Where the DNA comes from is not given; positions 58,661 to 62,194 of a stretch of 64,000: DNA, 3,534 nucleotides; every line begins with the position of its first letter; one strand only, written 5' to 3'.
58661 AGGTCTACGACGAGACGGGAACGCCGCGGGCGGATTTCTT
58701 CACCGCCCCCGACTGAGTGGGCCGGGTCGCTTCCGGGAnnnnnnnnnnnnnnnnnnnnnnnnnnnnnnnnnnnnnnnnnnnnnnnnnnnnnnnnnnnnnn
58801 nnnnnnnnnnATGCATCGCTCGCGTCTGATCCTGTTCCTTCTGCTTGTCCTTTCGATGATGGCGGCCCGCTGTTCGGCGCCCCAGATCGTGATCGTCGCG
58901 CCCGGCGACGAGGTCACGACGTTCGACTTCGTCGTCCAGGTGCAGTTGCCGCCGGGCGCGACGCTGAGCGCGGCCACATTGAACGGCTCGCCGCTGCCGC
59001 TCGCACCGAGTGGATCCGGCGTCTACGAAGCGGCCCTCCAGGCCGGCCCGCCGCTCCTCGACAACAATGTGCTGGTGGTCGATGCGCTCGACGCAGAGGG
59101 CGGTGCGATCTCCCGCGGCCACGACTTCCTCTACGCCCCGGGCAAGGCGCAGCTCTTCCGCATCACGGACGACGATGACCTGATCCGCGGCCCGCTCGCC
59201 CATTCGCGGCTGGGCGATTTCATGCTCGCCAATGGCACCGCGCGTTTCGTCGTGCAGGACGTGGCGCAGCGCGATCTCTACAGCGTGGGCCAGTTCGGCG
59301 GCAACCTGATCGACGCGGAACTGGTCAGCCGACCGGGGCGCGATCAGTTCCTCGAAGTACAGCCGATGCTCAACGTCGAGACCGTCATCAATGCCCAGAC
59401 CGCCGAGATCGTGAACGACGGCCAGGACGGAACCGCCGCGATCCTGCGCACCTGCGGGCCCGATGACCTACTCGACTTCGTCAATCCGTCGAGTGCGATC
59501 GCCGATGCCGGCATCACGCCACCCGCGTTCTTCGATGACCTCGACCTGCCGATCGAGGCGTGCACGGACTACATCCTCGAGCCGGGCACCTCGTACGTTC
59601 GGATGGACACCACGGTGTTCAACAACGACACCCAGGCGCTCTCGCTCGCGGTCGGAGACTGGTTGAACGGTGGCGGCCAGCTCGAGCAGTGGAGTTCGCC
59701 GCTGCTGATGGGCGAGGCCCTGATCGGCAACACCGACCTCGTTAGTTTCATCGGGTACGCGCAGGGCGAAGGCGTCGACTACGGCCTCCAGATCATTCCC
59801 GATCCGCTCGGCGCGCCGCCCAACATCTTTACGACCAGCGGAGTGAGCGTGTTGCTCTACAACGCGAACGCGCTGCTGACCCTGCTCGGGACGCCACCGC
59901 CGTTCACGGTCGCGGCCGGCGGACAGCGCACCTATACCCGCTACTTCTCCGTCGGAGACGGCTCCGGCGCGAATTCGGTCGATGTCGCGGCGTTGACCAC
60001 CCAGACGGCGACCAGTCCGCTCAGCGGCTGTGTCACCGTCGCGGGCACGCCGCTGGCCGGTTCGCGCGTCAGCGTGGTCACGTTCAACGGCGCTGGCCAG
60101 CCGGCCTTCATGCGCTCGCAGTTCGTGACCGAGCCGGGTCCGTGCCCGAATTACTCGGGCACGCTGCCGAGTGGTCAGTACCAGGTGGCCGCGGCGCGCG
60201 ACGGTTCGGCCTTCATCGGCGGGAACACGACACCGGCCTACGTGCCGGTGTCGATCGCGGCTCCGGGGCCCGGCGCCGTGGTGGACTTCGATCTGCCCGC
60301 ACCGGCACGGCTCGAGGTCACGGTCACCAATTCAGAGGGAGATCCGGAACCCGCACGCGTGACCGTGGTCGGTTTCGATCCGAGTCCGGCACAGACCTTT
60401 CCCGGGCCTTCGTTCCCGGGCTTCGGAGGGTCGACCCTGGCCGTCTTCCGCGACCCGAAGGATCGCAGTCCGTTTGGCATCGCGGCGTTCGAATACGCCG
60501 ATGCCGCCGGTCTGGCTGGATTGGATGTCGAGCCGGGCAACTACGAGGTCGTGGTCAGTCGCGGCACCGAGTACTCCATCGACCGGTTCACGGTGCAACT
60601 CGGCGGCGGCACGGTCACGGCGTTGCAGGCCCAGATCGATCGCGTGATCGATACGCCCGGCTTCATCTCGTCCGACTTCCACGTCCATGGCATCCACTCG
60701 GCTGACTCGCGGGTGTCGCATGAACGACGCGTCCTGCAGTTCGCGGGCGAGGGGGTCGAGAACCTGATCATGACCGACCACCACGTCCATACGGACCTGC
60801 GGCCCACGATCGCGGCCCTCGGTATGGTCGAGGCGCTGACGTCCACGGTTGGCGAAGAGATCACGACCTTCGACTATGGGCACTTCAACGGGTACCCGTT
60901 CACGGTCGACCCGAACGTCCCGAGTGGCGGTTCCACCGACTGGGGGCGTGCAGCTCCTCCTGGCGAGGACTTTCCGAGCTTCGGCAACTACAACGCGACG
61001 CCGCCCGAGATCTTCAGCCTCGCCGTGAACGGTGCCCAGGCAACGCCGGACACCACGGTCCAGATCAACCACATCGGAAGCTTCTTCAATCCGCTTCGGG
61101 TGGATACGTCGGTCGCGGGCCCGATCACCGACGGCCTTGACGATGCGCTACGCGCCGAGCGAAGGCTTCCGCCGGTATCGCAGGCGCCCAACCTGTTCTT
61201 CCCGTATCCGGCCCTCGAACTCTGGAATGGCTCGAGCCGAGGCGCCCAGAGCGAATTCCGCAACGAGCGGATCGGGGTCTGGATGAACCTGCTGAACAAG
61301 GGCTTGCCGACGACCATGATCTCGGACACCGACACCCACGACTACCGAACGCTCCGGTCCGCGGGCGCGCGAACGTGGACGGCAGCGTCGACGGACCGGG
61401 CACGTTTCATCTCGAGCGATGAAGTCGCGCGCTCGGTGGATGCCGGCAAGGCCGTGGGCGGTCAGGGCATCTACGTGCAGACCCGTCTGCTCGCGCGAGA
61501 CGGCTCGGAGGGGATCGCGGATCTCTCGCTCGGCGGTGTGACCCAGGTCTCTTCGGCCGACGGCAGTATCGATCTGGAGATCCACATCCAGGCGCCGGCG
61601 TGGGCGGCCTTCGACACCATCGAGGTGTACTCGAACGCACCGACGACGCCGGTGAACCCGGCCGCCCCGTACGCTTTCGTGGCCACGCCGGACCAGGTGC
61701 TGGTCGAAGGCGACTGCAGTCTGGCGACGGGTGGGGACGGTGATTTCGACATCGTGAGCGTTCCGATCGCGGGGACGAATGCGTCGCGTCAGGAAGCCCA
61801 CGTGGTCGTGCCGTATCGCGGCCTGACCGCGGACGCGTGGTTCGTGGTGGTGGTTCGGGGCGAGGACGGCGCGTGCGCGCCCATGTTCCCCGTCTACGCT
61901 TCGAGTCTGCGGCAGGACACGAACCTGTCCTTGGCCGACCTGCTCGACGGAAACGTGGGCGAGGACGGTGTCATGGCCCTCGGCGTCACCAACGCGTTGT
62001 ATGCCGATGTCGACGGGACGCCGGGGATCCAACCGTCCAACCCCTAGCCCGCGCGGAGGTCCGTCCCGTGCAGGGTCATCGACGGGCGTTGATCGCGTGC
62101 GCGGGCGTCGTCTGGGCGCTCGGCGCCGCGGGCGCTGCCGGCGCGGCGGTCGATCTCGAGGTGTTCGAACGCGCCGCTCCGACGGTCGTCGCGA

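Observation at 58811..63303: A 1078-aa secreted protein with CarboxypepD_reg-like and PHP-like regions, followed by a secreted HEAT-repeat protein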

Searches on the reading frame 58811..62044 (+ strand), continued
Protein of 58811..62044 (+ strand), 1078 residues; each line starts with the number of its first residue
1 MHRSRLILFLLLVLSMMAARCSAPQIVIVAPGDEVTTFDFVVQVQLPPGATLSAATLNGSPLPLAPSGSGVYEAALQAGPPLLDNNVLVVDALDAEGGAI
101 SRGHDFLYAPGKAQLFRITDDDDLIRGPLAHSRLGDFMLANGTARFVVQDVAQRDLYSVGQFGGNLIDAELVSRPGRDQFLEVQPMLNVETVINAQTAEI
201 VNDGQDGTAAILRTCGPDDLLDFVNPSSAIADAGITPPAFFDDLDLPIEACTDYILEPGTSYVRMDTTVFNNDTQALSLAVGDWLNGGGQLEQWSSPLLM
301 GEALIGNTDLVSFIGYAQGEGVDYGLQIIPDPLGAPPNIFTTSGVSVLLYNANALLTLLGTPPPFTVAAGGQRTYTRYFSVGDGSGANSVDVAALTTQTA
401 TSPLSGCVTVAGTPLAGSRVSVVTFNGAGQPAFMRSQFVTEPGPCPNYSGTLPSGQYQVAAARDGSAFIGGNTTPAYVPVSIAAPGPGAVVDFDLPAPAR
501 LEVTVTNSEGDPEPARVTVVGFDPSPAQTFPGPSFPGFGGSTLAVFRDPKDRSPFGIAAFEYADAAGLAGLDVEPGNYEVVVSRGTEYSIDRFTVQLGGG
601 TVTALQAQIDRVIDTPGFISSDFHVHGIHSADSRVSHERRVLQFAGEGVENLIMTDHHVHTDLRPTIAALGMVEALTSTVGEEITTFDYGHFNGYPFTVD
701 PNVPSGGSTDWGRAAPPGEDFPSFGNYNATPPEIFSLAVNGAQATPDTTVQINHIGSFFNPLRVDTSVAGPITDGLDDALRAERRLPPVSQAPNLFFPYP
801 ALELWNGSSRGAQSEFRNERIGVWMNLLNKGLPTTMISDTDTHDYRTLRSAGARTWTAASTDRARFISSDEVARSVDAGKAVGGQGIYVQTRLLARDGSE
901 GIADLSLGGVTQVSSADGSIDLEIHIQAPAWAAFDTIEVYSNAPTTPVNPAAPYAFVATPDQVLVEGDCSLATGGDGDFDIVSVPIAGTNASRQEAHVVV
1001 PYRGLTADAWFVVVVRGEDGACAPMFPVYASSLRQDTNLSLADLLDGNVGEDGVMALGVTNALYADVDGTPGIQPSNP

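Call 43: list_cluster_members(proteins=[P0145, P0151, P0167, P0176, P0192, P0199, P0210, P0223, P0254, P0274])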
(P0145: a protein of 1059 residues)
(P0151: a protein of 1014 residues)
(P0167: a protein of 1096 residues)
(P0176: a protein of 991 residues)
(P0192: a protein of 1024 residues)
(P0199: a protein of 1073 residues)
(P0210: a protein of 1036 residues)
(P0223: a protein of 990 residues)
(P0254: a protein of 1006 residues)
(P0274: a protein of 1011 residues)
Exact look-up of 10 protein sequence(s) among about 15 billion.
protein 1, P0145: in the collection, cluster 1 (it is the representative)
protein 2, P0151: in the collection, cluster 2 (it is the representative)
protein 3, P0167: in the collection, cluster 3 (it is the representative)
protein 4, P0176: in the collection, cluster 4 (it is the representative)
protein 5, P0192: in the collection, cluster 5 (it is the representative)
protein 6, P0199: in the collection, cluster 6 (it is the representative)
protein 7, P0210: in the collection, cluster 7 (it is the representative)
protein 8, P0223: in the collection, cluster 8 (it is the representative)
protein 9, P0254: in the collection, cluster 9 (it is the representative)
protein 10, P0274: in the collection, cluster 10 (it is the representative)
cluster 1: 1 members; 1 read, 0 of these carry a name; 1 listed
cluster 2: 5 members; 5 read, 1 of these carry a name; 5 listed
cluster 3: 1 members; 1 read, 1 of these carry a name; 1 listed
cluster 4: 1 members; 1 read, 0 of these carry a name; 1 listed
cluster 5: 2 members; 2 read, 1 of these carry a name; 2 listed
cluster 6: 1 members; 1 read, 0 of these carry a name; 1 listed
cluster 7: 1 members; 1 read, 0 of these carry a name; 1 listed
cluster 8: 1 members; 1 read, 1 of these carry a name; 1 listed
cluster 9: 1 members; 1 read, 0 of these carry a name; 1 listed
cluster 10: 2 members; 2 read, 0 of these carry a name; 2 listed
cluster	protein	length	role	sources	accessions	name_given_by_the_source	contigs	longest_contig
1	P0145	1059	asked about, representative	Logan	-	-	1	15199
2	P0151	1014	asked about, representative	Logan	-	-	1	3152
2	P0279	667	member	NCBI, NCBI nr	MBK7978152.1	MAG: carboxypeptidase regulatory-like domain-containing protein [Deltaproteobacteria ... | carboxypeptidase regulatory-like domain-containing protein [Deltaproteobacteria bacterium]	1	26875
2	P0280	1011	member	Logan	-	-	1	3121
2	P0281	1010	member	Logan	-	-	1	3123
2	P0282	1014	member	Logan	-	-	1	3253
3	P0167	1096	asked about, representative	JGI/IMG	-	hypothetical protein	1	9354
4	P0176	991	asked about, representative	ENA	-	-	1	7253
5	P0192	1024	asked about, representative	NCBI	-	-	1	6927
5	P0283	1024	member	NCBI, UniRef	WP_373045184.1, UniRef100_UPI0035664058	CehA/McbA family metallohydrolase [Vulgatibacter sp.] | CehA/McbA family metallohydrolase n=1 Tax=Vulgatibacter sp. TaxID=1971226 ...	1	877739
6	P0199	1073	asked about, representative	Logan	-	-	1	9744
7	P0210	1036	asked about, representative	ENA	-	-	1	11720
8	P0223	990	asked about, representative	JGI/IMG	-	hypothetical protein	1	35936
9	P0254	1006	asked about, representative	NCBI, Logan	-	-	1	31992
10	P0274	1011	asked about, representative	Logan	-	-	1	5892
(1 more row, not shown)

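Call 62: find_encoding_contigs(protein=P0192, flank=6000, max_places=2)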
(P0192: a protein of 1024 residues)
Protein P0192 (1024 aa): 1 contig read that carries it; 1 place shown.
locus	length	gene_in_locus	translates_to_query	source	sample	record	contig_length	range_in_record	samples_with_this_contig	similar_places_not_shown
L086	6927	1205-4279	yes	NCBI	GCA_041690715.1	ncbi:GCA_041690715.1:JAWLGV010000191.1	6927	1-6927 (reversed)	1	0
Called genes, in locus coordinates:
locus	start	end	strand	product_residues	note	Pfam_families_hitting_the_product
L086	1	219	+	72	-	?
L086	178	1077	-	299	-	PF00892:EamA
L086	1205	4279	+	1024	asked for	PF13620:CarboxypepD_reg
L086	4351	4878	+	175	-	-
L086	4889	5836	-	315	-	PF22998:GNAT_LYC1-like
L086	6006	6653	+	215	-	PF01066:CDP-OH_P_transf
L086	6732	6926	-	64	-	?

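Call 63: find_encoding_contigs(protein=P0223, flank=5000, max_places=1)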
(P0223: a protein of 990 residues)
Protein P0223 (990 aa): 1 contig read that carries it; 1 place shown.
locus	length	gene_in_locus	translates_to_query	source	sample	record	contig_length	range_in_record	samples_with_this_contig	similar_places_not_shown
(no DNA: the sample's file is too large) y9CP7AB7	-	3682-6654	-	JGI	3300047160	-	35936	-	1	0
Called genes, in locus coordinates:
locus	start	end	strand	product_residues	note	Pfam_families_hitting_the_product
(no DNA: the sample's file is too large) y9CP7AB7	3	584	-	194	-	?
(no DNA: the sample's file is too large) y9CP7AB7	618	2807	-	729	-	PF11617:Cu-binding_MopE, PF00884:Sulfatase, PF01663:Phosphodiest (faint), PF16347:SGSH_C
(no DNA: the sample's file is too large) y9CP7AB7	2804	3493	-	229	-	-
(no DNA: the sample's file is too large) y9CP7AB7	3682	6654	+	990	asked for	PF13620:CarboxypepD_reg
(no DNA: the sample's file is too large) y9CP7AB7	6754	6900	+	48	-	-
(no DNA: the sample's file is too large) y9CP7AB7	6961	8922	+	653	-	PF03136:Pup_ligase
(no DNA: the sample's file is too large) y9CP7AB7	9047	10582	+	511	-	PF13167:GTP-bdg_N, PF16360:GTP-bdg_M, PF03193:RsgA_GTPase (faint), PF01926:MMR_HSR1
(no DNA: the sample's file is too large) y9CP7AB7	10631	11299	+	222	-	-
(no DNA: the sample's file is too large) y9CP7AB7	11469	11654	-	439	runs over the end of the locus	PF05977:MFS_3, PF07690:MFS_1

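Call 64: find_encoding_contigs(protein=P0254, flank=5000, max_places=1)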
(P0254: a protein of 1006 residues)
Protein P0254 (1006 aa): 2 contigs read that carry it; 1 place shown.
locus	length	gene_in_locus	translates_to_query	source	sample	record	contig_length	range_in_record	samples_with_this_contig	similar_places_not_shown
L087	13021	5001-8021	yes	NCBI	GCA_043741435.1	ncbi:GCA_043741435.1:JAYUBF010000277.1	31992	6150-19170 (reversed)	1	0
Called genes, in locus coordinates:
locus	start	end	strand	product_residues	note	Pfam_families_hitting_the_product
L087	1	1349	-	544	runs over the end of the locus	PF00732:GMC_oxred_N, PF01266:DAO (weak), PF05199:GMC_oxred_C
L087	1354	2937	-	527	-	PF00171:Aldedh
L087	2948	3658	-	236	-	PF04116:FA_hydroxylase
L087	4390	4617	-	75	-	-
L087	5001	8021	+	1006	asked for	-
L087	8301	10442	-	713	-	PF01432:Peptidase_M3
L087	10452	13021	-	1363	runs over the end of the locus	-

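Call 80: search_protein_families(library=ncbifam, alignment_id=A1, max_evalue=0.00001)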
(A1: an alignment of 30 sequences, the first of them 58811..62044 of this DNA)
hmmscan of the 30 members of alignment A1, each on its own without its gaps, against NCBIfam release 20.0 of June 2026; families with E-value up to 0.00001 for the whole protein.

A. member 1, window:58811-62044:+ (1078 aa): 1 family
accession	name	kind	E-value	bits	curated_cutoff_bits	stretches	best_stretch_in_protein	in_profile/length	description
NF038032.1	CehA_McbA_metalo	domain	1.1e-21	77.7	80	1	617-943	1-265/315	CehA/McbA family metallohydrolase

B. families by the number of members that match (of 30 scanned): 1 family
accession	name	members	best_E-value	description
NF038032.1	CehA_McbA_metalo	30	1.3e-24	CehA/McbA family metallohydrolase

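Call 83: search_protein_families(library=padloc, proteins=[window:58811-62044:+], max_evalue=0.01)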
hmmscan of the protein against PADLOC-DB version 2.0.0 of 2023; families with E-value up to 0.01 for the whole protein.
window:58811-62044:+ (1078 aa): 0 families

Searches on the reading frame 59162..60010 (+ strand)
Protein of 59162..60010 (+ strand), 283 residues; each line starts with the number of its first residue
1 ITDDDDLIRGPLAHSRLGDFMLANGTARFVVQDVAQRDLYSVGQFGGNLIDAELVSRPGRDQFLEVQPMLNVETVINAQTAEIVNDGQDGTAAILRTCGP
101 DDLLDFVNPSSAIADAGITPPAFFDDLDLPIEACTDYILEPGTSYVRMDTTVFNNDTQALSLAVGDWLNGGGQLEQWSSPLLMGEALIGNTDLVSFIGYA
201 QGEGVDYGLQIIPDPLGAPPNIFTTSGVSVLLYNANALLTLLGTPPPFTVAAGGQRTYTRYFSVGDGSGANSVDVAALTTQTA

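Call 87: search_solved_structures(query=A5, max_evalue=10, show_alignments=1)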
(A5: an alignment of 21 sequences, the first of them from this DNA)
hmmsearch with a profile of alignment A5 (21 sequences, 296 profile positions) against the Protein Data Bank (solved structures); distinct sequences matched with E-value up to 10: 7.
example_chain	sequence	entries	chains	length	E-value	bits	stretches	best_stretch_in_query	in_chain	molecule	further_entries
3blc_A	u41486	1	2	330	0.054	16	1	122-170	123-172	Inner membrane protein oxaA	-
3bs6_A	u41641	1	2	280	0.06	15.9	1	122-166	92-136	Inner membrane protein oxaA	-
3wvf_A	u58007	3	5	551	0.17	14.4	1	122-167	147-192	Membrane protein insertase YidC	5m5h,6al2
5mg3_C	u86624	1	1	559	0.17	14.3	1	122-170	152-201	Membrane protein insertase YidC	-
4utq_A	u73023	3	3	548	0.25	13.8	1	122-166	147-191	MEMBRANE PROTEIN INSERTASE YIDC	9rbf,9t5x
2b3x_A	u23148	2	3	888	0.61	12.6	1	105-219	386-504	Iron-responsive element binding protein 1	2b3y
1h3p_H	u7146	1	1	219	1.6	11.2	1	168-222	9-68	ANTIBODY FAB FRAGMENT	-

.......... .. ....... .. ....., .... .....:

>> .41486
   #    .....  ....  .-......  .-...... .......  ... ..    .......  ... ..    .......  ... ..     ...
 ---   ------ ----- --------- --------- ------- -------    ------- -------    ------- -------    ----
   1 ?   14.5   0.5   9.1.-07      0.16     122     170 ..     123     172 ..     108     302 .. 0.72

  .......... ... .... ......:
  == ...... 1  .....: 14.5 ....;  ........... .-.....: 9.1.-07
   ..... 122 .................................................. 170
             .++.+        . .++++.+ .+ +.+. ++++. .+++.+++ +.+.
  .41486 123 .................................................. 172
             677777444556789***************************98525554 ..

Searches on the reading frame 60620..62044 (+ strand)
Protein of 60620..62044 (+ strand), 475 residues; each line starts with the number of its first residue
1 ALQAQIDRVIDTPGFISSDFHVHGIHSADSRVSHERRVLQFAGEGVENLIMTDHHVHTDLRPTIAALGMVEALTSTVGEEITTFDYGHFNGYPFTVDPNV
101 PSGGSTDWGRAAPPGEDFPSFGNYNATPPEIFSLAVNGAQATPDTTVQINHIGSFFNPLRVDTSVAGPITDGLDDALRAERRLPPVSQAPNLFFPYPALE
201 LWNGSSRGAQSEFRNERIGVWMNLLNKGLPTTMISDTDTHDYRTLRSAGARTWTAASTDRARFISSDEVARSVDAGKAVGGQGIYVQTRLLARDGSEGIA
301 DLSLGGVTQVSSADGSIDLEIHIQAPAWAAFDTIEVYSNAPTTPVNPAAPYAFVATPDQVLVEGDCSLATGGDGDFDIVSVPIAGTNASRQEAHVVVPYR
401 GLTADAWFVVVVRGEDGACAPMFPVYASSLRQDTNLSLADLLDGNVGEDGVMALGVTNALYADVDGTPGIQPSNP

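Call 44: search_dna_similar(query=window:60620-62044:+, collection=plasmids, mode=protein, max_evalue=0.001, max_rows=30)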
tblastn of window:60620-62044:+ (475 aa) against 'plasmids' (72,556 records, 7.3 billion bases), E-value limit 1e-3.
No match.
